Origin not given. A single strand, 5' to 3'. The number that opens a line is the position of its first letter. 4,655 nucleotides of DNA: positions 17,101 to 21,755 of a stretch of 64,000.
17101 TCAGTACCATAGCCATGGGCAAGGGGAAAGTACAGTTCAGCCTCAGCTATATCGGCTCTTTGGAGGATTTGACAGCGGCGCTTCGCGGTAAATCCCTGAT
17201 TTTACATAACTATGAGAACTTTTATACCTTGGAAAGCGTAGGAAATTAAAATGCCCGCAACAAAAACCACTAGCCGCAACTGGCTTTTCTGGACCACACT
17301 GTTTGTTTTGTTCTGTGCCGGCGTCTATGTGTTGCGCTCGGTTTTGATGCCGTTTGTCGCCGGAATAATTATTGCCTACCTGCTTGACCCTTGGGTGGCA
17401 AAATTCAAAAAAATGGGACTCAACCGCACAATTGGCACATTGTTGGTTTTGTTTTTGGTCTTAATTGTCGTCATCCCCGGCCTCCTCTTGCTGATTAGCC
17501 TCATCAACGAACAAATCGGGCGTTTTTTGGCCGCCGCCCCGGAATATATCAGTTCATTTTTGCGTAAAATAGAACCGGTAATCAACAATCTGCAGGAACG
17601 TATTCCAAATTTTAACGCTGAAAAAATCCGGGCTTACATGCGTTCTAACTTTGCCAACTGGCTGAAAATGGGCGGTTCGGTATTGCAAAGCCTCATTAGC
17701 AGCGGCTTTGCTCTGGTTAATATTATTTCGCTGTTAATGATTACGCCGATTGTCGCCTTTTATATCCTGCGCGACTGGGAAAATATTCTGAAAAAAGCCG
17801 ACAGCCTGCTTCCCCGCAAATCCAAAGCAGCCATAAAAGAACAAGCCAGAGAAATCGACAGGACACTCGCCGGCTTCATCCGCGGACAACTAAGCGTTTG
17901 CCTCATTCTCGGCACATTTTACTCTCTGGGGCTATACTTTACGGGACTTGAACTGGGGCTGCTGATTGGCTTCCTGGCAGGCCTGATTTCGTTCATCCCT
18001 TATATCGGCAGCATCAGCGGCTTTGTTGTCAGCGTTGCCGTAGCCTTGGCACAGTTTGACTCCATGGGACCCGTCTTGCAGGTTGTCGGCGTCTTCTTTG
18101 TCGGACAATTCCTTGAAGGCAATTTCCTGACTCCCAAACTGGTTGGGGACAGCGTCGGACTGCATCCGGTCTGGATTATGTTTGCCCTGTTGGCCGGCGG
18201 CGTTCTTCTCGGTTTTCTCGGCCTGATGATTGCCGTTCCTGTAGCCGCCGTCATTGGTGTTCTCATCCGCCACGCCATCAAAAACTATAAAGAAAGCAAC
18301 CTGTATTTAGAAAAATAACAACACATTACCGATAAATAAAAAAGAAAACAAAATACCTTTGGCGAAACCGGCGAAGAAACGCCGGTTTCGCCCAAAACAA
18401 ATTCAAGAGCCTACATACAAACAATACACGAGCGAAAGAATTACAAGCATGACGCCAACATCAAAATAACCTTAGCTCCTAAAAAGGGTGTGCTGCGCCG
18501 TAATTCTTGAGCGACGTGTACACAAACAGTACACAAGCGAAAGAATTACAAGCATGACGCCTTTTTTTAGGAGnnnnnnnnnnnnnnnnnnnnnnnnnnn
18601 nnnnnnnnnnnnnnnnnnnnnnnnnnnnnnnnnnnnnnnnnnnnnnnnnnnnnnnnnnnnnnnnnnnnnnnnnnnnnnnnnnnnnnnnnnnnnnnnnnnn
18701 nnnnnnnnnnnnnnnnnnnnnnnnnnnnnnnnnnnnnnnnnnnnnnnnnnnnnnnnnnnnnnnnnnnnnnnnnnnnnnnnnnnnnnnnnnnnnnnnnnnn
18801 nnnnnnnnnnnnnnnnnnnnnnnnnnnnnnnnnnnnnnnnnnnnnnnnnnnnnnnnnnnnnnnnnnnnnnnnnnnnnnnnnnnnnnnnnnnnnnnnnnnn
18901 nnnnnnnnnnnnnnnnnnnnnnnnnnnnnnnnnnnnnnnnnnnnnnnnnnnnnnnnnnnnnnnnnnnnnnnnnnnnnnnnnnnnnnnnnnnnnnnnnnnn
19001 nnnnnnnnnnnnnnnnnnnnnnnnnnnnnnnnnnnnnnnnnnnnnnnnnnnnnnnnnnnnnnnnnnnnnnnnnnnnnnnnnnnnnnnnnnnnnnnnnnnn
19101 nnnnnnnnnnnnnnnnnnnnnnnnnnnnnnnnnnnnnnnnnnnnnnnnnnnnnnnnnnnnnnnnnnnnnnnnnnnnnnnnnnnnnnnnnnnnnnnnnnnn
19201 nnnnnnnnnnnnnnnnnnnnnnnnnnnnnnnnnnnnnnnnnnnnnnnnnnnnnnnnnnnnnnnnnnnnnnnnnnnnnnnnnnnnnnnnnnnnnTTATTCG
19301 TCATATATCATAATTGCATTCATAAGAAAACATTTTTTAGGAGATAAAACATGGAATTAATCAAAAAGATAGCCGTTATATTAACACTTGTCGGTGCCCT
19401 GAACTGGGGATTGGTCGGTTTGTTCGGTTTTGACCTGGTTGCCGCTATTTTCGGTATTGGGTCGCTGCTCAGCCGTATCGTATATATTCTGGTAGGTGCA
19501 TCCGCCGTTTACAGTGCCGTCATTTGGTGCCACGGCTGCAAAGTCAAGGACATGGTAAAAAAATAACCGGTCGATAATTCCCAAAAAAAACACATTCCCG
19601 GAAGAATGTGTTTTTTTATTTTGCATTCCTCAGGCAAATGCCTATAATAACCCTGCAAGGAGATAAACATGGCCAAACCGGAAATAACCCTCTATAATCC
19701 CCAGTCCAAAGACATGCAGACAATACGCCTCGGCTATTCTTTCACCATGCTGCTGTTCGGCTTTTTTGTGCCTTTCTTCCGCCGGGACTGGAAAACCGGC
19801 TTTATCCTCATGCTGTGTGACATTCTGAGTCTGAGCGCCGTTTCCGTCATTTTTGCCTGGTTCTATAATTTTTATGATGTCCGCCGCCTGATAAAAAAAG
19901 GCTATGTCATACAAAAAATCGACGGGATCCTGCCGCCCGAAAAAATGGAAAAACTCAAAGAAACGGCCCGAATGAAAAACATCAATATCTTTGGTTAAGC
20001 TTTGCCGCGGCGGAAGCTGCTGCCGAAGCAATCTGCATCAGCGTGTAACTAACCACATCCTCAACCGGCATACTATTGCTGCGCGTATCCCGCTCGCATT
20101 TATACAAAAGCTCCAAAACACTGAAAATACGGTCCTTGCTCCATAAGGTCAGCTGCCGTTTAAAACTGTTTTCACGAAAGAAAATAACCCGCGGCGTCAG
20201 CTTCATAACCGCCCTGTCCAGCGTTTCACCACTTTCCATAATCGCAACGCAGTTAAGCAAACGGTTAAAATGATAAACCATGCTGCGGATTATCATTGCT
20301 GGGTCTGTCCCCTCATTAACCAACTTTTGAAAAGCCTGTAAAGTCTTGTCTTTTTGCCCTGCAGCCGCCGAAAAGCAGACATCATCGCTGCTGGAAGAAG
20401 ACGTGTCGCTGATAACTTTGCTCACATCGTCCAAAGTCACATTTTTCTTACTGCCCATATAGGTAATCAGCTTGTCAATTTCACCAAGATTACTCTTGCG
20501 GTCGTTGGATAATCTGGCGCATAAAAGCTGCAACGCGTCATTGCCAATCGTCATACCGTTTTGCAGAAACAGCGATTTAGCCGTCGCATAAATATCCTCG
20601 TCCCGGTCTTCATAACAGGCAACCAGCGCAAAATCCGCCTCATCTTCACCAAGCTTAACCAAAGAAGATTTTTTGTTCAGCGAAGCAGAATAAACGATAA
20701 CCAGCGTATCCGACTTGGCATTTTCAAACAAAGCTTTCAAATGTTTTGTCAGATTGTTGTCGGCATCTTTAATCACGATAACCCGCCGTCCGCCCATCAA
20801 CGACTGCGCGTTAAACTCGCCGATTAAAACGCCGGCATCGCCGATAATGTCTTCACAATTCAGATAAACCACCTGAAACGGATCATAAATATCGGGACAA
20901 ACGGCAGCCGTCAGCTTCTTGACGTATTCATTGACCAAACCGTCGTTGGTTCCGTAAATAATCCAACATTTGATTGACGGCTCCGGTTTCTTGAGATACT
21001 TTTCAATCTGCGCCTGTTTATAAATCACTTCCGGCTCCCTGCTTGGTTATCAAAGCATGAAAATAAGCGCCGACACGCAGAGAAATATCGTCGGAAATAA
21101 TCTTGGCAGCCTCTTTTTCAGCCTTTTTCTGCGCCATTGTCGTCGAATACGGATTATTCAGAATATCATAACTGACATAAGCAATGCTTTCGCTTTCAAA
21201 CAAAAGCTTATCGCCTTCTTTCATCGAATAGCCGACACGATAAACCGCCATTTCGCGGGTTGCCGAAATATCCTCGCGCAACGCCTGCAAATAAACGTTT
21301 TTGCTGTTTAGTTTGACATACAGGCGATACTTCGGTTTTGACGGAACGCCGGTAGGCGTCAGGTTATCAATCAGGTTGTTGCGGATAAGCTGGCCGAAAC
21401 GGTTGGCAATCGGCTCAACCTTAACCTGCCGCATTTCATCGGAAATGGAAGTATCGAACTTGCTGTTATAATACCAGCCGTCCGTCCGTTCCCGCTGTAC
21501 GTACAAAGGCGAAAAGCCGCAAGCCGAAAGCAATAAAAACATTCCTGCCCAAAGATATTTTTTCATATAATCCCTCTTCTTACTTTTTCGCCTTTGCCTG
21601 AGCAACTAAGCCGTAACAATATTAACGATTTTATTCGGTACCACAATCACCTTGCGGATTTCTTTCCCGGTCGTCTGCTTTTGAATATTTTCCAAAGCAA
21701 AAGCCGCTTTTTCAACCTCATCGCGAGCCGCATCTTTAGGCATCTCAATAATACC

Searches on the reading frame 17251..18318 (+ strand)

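Call 16: search_protein_families(library=pfam, proteins=[window:17251-18318:+], max_evalue=0.0001)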
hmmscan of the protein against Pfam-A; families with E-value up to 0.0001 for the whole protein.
window:17251-18318:+ (355 aa): 1 family
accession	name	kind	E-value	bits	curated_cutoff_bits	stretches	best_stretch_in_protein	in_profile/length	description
PF01594.21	AI-2E_transport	-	7.1e-64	216.5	34.3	1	17-341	6-325/327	AI-2E family transporter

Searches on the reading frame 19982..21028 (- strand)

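Call 16: search_protein_families(library=pfam, proteins=[window:19982-21028:-], max_evalue=0.0001)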
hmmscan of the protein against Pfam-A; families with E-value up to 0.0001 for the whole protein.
window:19982-21028:- (348 aa): 1 family
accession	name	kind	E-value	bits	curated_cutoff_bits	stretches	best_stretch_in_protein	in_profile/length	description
PF06144.19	DNA_pol3_delta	-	1.4e-07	32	21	1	23-126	2-113/124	DNA polymerase III, delta subunit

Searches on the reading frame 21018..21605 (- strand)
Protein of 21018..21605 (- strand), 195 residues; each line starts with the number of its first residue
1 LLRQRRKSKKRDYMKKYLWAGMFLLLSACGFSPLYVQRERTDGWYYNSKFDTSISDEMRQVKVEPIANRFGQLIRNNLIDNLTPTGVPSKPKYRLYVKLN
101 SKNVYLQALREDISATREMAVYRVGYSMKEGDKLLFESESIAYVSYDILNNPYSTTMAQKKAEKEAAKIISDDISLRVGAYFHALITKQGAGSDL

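Call 16: search_protein_families(library=pfam, proteins=[window:21018-21605:-], max_evalue=0.0001)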
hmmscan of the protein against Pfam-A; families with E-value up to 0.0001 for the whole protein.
window:21018-21605:- (195 aa): 1 family
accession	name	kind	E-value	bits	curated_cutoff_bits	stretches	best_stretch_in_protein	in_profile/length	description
PF04390.17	LptE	-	6.3e-06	27.3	23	1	59-177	2-117/118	Lipopolysaccharide-assembly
